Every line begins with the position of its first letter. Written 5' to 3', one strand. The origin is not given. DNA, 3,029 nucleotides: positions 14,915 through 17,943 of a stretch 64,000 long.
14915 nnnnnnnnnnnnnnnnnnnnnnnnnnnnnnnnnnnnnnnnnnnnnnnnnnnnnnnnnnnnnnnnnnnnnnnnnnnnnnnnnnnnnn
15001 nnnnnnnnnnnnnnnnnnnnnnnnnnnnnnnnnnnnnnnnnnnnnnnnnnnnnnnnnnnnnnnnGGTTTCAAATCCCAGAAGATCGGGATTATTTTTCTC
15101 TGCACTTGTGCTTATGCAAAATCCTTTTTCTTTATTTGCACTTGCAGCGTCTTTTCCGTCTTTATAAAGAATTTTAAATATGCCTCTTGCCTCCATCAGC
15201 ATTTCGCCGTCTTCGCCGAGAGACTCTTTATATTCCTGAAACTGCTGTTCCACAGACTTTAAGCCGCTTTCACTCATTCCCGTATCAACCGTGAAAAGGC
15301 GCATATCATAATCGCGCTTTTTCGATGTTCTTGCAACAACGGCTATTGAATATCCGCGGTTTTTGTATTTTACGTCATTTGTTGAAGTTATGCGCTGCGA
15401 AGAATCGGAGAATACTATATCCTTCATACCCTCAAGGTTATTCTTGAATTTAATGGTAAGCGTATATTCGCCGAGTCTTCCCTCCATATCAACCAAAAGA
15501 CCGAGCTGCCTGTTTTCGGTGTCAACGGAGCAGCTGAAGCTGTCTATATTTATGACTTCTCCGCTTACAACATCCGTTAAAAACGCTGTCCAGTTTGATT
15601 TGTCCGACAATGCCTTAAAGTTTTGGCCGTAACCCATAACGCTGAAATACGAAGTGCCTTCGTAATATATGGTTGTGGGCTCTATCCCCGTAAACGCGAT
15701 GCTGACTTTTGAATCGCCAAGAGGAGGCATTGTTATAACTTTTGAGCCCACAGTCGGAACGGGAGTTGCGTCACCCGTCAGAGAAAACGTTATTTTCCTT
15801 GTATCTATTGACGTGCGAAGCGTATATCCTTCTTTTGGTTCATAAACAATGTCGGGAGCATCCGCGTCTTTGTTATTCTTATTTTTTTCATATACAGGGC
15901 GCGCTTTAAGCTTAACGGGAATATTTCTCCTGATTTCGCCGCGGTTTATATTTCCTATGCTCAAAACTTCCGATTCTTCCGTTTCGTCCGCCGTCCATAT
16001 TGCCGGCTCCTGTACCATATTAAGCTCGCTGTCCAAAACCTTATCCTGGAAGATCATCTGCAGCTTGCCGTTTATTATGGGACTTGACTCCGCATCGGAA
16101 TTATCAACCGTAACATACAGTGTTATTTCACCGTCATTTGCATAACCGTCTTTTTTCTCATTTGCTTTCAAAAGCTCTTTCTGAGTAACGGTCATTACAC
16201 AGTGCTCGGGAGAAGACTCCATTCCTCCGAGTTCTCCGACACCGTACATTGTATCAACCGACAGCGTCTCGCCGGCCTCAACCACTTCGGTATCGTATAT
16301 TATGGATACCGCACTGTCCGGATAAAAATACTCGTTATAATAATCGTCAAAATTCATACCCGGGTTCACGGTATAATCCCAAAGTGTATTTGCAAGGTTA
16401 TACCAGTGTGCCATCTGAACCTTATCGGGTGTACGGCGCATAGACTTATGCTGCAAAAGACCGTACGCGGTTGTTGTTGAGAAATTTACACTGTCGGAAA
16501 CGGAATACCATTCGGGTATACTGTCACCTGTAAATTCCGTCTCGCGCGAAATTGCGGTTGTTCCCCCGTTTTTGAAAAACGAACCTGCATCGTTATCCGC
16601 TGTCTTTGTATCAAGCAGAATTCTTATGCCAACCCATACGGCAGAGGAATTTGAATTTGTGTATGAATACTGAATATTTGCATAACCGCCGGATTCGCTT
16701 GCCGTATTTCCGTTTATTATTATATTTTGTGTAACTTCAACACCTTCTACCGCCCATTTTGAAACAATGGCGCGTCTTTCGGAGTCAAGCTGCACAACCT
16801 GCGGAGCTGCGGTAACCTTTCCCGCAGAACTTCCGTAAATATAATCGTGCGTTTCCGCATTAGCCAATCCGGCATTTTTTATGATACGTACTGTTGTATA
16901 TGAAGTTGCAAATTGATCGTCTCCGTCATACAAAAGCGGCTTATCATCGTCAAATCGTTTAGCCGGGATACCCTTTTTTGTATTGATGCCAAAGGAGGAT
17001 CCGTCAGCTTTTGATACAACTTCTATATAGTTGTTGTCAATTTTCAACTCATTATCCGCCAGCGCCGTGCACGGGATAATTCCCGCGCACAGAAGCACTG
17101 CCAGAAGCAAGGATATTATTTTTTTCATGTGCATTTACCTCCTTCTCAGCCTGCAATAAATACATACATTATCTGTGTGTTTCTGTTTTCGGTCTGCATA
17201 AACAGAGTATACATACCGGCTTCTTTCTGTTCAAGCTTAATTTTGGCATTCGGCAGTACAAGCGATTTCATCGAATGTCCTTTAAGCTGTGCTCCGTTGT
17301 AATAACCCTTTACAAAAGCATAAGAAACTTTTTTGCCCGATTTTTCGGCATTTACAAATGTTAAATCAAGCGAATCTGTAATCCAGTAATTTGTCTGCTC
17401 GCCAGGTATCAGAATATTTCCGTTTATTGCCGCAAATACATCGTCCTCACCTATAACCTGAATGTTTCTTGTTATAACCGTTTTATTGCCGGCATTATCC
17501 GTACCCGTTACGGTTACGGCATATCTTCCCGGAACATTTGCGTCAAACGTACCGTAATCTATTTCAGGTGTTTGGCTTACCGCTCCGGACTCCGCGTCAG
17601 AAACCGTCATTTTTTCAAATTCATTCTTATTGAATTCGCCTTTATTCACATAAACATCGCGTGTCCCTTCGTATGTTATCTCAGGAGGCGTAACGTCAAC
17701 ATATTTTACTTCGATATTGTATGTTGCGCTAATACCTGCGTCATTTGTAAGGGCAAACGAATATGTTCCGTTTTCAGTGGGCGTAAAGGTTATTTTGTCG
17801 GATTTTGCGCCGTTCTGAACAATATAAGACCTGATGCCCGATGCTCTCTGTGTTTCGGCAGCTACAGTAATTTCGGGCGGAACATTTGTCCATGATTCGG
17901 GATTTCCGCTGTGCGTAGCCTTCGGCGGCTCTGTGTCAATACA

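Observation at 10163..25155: Two-gene ~15-kb operon for giant surface proteins (~2634 aa + 2323 aa); only the second is SLH-anchored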

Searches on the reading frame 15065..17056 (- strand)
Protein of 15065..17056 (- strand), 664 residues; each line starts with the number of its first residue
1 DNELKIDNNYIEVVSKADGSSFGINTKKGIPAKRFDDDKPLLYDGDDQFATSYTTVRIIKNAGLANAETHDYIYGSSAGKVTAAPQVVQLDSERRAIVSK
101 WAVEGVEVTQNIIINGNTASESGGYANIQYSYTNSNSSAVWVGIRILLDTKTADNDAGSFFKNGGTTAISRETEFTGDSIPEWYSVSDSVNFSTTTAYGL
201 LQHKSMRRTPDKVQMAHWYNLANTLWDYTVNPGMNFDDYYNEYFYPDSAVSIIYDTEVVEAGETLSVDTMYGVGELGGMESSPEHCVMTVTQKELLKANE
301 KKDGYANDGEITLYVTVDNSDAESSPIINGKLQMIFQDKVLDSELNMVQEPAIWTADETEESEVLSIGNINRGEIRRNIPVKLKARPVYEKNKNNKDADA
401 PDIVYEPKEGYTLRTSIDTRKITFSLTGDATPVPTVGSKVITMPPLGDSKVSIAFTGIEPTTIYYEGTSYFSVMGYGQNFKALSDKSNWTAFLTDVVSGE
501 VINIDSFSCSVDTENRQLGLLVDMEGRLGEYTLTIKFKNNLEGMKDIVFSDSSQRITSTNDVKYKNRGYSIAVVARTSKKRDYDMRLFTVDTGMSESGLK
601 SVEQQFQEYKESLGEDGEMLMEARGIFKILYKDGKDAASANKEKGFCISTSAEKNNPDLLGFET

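Call 49: predict_structure(alignment_id=A4)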
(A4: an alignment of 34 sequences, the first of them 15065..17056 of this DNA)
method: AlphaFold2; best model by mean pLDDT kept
length: 664 residues; sequences in the alignment: 34
mean_pLDDT: 81.2   pTM: 0.50
mean pLDDT of the five models: 81.2, 81.0, 80.9, 78.9, 77.3
residues with pLDDT >= 90: 194; 70-90: 349; 50-70: 95; < 50: 26
segments of 3 or more residues with pLDDT < 50: 47-49, 118-121, 275-284
pLDDT, mean of each block of 10 residues (from residue 1): 77 83 76 63 64 90 88 86 90 85 96 69 77 96 95 79 70 90 79 73 80 92 89 75 80 97 95 55 55 73 89 80 75 87 84 91 91 79 92 86 88 78 79 63 72 74 77 77 90 94 87 74 89 93 86 80 55 88 87 58 85 88 77 78 87 90 75
secondary structure, 60 per line:
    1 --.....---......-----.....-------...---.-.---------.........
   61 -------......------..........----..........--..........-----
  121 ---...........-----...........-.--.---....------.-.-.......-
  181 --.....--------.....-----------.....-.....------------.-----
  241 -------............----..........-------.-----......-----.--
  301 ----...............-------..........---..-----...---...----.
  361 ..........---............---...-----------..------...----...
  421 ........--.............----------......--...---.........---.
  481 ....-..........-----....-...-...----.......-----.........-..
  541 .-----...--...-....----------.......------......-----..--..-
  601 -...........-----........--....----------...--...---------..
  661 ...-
elements in order: E3-7 E11-16 E22-26 E52-60 E68-73 E80-89 E94-103 E106-115 E124-134 E140-150 E159-162 E173-176 E183-187 E196-200 E212-216 H218-222 E248-259 E264-273 E287-292 H306-309 E310-319 E327-336 E347-349 E353-355 H360-363 E364-370 E374-385 E389-391 E411-413 E418-428 E431-443 E454-459 E462-464 E468-476 H480-484 E489-495 E501-504 E510-512 E517-523 E529-537 E547-549 E556-559 E570-576 E583-588 H602-612 E618-625 E628-631 E647-649 E659-663

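Call 87: search_solved_structures(query=A4, max_evalue=1)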
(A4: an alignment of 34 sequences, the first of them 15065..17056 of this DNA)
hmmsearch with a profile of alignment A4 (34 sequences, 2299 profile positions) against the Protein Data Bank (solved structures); distinct sequences matched with E-value up to 1: 12.
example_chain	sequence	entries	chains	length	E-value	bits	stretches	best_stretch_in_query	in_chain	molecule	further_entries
6bt4_A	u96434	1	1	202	1e-28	102.5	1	2113-2287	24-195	S-layer protein sap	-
3pyw_A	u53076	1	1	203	1.5e-28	101.9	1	2113-2288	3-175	S-layer protein sap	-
9g93_A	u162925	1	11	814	5.6e-28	100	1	2101-2288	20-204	S-layer protein sap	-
4aq1_A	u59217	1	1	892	2.1e-12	48.4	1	2114-2288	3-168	SBSB PROTEIN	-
4aq1_C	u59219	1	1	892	2.3e-12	48.2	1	2114-2288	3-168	SBSB PROTEIN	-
8bys_A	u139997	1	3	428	5.8e-10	40.3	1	2092-2166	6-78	S-layer homology domain-containing protein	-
8bz2_A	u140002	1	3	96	8.1e-10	39.8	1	2110-2166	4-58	S-layer homology domain-containing protein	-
8bym_A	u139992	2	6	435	7e-09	36.7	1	2109-2166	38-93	S-layer homology domain-containing protein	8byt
6cwc_A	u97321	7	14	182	1.6e-06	28.9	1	2129-2281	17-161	Surface (S-) layer glycoprotein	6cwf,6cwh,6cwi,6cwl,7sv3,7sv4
6cwm_A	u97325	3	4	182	1.3e-05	25.9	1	2129-2281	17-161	Surface (S-) layer glycoprotein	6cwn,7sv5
6cwr_A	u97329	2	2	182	7.9e-05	23.2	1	2147-2281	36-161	Surface (S-) layer glycoprotein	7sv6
9nqz_A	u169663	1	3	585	0.3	11.4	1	1495-1580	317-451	Spike glycoprotein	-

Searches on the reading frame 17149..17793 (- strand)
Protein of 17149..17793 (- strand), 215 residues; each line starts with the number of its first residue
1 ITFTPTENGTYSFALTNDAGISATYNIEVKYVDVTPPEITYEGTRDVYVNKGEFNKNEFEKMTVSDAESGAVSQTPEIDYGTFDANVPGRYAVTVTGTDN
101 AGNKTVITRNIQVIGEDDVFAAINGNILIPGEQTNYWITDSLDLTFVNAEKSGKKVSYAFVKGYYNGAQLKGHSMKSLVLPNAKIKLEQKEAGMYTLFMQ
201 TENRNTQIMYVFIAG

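Call 83: find_homologous_proteins(query=A7, max_evalue=0.001)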
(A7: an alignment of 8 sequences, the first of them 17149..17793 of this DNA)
Query A7 (8 sequences) (215 aa, profile of the alignment): 14 proteins with E <= 0.001 among 2003 candidates.
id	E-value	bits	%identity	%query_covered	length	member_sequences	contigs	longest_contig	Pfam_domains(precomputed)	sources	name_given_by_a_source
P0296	4.3e-57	211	27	95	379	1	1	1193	-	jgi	jgi:hypothetical protein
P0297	5.9e-57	211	100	72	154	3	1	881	-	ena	-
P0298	7.0e-56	207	59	88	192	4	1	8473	PF16403.12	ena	-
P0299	2.8e-50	189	24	96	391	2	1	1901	-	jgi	jgi:hypothetical protein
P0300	8.2e-49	184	23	98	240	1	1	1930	-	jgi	jgi:hypothetical protein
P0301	1.5e-46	177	56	81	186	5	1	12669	-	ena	-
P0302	1.5e-41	160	25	85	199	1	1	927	-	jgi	jgi:hypothetical protein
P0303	1.8e-41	160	59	62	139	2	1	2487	PF16403.12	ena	-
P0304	2.1e-40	157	55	62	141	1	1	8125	PF16403.12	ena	-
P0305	1.9e-39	154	62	62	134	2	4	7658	PF16403.12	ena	-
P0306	3.4e-39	153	26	97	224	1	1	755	-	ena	-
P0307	2.3e-22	98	28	47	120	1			-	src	-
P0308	1.2e-10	60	26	26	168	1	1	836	-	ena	-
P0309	6.3e-8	51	28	25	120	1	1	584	-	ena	-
